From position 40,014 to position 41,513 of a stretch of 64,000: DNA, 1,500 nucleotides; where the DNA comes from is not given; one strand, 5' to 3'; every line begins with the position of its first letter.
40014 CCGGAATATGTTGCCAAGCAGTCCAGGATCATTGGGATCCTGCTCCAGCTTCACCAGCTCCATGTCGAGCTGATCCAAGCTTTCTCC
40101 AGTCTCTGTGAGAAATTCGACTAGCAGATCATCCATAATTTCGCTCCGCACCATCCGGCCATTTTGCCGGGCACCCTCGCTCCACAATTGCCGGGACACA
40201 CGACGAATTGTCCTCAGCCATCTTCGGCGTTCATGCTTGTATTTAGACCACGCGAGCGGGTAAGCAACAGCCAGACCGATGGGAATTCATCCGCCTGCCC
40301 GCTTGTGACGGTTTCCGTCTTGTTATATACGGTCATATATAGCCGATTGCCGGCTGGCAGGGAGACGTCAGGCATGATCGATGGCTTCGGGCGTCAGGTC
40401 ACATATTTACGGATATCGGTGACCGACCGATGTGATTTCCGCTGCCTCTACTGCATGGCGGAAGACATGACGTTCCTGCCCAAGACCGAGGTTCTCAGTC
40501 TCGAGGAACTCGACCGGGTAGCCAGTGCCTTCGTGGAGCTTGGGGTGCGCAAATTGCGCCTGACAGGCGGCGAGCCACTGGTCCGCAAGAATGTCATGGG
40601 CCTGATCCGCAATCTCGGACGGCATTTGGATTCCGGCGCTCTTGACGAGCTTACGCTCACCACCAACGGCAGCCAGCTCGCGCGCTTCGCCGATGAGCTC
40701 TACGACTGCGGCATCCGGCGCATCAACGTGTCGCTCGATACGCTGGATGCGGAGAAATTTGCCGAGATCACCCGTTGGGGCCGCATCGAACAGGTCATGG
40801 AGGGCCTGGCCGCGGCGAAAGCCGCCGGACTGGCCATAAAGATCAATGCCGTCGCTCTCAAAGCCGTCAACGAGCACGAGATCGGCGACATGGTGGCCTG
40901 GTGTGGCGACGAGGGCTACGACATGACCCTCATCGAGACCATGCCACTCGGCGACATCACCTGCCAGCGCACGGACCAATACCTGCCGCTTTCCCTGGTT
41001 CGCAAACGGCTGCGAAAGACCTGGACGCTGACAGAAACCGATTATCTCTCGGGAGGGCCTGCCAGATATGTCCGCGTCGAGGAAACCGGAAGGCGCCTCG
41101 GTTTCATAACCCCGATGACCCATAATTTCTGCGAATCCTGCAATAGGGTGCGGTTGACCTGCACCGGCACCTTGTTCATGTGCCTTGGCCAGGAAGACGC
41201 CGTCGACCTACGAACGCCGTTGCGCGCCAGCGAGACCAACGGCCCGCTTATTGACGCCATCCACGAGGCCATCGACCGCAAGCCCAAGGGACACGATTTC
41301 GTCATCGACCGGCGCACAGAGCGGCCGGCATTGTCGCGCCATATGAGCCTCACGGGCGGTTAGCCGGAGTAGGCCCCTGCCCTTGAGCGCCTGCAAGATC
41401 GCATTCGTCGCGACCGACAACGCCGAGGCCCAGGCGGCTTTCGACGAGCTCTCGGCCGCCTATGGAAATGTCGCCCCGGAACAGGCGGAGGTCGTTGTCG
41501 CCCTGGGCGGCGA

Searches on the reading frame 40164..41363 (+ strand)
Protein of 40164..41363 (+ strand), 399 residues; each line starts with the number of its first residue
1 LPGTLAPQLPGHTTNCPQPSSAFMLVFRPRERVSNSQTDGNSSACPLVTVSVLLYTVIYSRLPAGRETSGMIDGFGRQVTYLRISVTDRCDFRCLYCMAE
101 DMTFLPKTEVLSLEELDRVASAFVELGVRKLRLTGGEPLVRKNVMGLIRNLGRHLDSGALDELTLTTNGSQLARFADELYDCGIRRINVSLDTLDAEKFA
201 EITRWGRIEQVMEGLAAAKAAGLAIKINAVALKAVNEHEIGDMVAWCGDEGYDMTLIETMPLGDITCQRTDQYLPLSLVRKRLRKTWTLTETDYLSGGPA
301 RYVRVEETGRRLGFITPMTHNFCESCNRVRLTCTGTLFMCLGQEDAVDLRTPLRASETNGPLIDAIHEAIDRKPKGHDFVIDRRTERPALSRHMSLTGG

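Call 61: search_protein_families(library=pfam, proteins=[window:40164-41363:+], max_evalue=0.00001)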
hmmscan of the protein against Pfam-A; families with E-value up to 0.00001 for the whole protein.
window:40164-41363:+ (399 aa): 3 families
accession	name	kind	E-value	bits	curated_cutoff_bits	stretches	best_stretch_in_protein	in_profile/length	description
PF06463.18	Mob_synth_C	-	7.1e-37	126.7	37.4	1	253-378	2-127/128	Molybdenum Cofactor Synthesis C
PF04055.27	Radical_SAM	-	5.7e-31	108.4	29.5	1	84-246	1-165/166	Radical SAM superfamily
PF13353.11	Fer4_12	-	1.2e-06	29.3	22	1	87-189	12-111/137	4Fe-4S single cluster domain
